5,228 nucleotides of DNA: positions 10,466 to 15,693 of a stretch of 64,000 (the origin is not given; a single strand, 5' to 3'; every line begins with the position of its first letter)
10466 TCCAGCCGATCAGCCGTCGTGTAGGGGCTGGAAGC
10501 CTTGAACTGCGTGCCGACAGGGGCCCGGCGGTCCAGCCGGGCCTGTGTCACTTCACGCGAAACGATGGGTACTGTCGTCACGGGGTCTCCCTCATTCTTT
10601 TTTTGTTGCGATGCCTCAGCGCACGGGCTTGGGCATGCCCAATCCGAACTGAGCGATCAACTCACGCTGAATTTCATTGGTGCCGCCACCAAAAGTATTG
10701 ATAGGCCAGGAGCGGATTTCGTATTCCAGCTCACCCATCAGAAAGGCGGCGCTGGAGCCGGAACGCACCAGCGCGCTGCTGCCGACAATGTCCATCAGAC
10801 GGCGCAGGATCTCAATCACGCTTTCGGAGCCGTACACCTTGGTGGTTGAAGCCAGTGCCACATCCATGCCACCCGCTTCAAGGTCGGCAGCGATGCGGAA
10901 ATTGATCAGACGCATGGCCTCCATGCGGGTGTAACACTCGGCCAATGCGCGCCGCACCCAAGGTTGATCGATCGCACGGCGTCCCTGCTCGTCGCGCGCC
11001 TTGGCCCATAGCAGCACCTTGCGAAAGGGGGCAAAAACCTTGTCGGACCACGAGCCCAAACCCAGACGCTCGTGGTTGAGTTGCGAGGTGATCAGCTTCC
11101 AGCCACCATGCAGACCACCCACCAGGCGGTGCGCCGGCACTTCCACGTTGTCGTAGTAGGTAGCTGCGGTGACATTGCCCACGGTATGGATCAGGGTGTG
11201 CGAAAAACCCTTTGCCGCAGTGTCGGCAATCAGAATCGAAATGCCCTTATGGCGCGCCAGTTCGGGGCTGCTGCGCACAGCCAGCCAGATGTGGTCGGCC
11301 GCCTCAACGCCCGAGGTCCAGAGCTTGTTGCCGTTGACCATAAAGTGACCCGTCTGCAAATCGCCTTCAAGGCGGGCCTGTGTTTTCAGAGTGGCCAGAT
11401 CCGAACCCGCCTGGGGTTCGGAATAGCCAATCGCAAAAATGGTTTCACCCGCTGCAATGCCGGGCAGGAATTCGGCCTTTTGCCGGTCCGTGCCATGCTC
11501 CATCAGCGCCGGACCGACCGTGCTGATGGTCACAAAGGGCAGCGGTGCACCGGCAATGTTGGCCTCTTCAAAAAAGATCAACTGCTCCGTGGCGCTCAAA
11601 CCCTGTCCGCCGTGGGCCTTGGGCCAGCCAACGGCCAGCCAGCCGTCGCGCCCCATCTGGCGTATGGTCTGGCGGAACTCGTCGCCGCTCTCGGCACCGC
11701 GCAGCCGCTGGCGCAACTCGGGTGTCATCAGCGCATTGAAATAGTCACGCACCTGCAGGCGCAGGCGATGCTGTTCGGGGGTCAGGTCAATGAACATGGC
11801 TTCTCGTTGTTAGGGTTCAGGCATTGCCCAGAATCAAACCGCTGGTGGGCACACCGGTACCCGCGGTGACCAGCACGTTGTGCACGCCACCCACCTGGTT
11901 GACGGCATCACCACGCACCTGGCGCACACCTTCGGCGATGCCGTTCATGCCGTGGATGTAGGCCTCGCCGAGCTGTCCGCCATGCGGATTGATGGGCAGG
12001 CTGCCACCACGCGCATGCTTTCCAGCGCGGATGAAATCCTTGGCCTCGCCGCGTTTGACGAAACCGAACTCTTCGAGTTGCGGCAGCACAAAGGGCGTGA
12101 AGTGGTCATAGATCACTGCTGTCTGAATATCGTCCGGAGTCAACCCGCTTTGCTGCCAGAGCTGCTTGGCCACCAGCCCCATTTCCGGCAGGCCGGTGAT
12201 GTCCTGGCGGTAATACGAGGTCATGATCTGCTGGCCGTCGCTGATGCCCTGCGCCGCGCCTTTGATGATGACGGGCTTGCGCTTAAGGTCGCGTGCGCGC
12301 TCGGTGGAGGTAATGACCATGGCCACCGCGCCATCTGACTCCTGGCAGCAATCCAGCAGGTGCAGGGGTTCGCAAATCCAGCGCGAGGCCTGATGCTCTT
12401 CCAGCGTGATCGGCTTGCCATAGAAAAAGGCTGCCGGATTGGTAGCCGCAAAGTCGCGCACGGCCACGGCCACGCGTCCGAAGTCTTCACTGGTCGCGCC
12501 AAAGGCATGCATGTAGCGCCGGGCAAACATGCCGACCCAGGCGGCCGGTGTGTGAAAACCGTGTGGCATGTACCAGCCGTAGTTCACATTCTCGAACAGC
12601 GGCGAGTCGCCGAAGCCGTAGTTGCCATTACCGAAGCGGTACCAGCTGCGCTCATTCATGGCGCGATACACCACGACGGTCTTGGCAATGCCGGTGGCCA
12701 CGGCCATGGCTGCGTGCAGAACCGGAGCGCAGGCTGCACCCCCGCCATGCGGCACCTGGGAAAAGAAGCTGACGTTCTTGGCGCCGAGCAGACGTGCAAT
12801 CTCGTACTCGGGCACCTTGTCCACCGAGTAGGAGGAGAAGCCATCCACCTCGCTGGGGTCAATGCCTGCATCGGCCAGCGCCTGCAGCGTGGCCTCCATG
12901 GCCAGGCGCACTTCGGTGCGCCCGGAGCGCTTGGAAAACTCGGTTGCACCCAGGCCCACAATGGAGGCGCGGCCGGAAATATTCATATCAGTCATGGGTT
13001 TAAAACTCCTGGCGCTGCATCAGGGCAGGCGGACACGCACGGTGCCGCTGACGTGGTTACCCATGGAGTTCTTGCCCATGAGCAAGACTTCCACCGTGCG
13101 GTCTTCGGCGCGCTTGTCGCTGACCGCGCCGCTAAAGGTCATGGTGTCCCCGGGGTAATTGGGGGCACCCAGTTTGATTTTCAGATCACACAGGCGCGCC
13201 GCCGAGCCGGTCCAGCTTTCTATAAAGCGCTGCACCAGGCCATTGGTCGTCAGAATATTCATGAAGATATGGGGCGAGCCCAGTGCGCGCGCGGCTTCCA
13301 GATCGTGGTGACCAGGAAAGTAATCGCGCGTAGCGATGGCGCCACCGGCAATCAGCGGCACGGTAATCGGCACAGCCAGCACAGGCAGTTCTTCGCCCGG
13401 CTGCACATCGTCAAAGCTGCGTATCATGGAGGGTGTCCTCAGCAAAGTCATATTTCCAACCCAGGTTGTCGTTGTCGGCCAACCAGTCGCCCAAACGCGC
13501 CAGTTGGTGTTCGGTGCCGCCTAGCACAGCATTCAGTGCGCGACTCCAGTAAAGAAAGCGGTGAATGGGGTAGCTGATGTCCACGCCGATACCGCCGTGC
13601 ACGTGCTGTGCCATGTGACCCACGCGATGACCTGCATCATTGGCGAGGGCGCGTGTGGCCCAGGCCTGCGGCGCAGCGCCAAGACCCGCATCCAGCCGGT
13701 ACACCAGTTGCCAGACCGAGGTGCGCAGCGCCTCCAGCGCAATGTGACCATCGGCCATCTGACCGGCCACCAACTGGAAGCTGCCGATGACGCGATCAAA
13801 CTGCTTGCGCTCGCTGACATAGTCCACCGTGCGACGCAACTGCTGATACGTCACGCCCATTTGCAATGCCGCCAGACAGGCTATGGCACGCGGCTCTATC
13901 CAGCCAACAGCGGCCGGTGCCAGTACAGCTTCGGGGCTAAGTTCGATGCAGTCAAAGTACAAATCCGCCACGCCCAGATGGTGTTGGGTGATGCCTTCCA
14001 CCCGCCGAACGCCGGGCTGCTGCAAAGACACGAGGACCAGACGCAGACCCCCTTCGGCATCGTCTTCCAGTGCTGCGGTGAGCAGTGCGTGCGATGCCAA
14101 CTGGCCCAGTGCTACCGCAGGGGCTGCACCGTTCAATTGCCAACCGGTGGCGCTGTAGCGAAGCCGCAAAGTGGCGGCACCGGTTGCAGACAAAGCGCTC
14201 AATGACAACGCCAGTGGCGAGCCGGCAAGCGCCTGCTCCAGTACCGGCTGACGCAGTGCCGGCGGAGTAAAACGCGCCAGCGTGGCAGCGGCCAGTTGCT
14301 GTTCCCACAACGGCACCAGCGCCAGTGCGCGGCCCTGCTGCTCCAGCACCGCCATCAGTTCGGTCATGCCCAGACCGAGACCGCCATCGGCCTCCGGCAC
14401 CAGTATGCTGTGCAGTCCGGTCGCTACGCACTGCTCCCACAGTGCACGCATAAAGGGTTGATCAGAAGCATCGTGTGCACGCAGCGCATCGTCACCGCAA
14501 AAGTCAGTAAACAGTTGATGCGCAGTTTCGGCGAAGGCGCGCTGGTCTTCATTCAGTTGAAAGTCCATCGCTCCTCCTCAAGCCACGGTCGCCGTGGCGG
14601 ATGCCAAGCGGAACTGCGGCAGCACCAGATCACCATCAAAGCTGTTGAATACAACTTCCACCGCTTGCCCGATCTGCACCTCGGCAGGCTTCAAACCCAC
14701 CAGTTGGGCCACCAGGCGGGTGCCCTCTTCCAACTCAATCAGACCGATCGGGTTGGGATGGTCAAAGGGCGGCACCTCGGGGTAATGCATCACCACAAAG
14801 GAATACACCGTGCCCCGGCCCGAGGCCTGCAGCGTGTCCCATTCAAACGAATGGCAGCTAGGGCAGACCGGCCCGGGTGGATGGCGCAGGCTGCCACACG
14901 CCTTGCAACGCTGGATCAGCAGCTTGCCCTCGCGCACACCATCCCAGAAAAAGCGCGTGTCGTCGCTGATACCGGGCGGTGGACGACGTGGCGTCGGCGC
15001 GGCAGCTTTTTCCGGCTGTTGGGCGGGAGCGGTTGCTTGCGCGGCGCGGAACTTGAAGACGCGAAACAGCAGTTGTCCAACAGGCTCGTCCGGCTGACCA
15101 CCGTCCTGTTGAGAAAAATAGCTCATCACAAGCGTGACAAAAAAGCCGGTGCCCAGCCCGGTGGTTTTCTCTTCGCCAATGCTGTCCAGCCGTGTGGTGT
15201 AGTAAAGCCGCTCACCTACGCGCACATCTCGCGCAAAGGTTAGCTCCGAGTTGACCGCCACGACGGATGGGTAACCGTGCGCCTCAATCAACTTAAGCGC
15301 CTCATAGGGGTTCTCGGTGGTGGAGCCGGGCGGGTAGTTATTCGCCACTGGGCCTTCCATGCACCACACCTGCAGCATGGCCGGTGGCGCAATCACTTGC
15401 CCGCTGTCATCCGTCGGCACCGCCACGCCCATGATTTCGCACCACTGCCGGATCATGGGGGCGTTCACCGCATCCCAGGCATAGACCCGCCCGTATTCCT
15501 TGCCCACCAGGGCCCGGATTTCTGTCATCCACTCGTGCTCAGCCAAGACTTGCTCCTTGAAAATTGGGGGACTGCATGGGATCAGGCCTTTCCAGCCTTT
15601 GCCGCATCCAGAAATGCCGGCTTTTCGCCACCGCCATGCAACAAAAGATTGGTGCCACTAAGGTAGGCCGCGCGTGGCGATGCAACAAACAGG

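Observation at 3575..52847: A 20-bp dyad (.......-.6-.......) recurs in ten promoter gaps of the steroid island: candidate regulon operator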

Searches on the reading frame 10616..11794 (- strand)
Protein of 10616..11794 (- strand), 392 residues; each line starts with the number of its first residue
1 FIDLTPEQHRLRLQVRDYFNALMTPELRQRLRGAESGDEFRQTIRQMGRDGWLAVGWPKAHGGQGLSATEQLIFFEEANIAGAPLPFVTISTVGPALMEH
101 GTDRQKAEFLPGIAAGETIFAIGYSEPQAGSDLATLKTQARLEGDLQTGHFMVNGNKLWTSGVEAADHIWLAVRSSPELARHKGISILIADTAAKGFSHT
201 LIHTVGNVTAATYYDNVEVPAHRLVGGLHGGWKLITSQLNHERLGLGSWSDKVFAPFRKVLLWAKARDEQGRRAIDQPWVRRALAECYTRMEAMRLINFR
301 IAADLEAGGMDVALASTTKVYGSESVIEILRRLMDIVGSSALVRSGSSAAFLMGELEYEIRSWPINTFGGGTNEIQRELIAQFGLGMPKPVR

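Call 10: search_protein_families(library=pfam, proteins=[window:10616-11794:-], max_evalue=0.00001)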
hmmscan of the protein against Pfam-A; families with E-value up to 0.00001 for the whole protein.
window:10616-11794:- (392 aa): 3 families
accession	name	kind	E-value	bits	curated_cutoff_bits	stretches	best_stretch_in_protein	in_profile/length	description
PF00441.29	Acyl-CoA_dh_1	-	3e-28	99.3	22.4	1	230-382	2-147/150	Acyl-CoA dehydrogenase, C-terminal domain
PF02771.21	Acyl-CoA_dh_N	-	1.2e-20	74.4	22.9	1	5-117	1-113/113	Acyl-CoA dehydrogenase, N-terminal domain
PF02770.24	Acyl-CoA_dh_M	-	3.6e-15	56.3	33.3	1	121-210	1-87/97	Acyl-CoA dehydrogenase, middle domain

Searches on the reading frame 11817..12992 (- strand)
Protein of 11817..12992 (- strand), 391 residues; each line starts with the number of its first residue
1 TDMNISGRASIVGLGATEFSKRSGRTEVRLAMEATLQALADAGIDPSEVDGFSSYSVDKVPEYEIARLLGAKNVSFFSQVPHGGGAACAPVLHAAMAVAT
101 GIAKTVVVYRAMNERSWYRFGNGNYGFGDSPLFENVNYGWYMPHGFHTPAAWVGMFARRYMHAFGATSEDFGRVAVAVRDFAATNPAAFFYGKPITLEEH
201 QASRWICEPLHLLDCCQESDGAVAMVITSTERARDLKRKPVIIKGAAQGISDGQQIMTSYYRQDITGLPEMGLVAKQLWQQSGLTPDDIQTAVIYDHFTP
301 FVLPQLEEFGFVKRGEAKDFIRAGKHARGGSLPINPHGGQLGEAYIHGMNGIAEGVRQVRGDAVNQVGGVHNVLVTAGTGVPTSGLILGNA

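Call 10: search_protein_families(library=pfam, proteins=[window:11817-12992:-], max_evalue=0.00001)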
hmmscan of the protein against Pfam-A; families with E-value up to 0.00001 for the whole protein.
window:11817-12992:- (391 aa): 1 family
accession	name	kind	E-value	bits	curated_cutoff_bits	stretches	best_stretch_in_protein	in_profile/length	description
PF22691.2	Thiolase_C_1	-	1.2e-28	100.1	28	1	262-381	12-133/144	Thiolase C-terminal domain-like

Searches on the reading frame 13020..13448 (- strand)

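Call 10: search_protein_families(library=pfam, proteins=[window:13020-13448:-], max_evalue=0.00001)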
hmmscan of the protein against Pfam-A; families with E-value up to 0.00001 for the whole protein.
window:13020-13448:- (142 aa): 1 family
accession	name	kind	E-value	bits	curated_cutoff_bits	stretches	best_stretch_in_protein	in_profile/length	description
PF01575.25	MaoC_dehydratas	-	1.3e-07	31.7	27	1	24-121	14-113/123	MaoC like domain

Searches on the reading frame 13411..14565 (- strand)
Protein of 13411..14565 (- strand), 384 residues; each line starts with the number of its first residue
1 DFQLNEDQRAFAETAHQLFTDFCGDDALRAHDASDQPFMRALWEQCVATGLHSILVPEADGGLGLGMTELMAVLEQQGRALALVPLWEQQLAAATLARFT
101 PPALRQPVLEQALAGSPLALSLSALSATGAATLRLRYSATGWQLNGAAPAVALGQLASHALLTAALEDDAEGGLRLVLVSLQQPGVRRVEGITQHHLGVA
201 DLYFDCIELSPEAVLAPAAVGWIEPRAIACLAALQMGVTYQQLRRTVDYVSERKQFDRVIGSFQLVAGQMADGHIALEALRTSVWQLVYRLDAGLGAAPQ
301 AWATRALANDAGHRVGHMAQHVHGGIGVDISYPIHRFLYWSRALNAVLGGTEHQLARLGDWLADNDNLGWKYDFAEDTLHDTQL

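Call 11: search_protein_families(library=pfam, proteins=[window:13411-14565:-], max_evalue=0.00001)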
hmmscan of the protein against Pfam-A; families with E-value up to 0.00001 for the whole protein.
window:13411-14565:- (384 aa): 2 families
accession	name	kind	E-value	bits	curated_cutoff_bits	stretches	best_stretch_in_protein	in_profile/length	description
PF00441.29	Acyl-CoA_dh_1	-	2.3e-19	70.5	22.4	1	230-361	17-148/150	Acyl-CoA dehydrogenase, C-terminal domain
PF02771.21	Acyl-CoA_dh_N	-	9.4e-13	49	22.9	1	5-115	1-112/113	Acyl-CoA dehydrogenase, N-terminal domain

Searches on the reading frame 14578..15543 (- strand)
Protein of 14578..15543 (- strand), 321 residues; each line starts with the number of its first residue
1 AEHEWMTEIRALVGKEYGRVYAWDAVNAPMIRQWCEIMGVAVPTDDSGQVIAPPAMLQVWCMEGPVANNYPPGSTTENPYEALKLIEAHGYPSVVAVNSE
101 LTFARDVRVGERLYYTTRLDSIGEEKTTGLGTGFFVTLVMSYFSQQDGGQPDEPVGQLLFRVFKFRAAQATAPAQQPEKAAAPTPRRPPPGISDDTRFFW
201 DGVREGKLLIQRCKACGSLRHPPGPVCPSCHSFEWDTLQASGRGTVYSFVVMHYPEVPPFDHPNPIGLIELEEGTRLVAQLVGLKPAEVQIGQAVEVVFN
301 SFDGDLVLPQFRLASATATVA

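Call 11: search_protein_families(library=pfam, proteins=[window:14578-15543:-], max_evalue=0.00001)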
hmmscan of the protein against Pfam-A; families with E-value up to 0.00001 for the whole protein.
window:14578-15543:- (321 aa): 2 families
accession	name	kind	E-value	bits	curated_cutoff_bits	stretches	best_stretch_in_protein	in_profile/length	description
PF01796.24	OB_ChsH2_C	-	4.2e-19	68.7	27.1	1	239-299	3-64/65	ChsH2, C-terminal OB-fold domain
PF12172.15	zf-ChsH2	-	3.2e-14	52.9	23.2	1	200-235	1-36/37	ChsH2, rubredoxin-like zinc ribbon domain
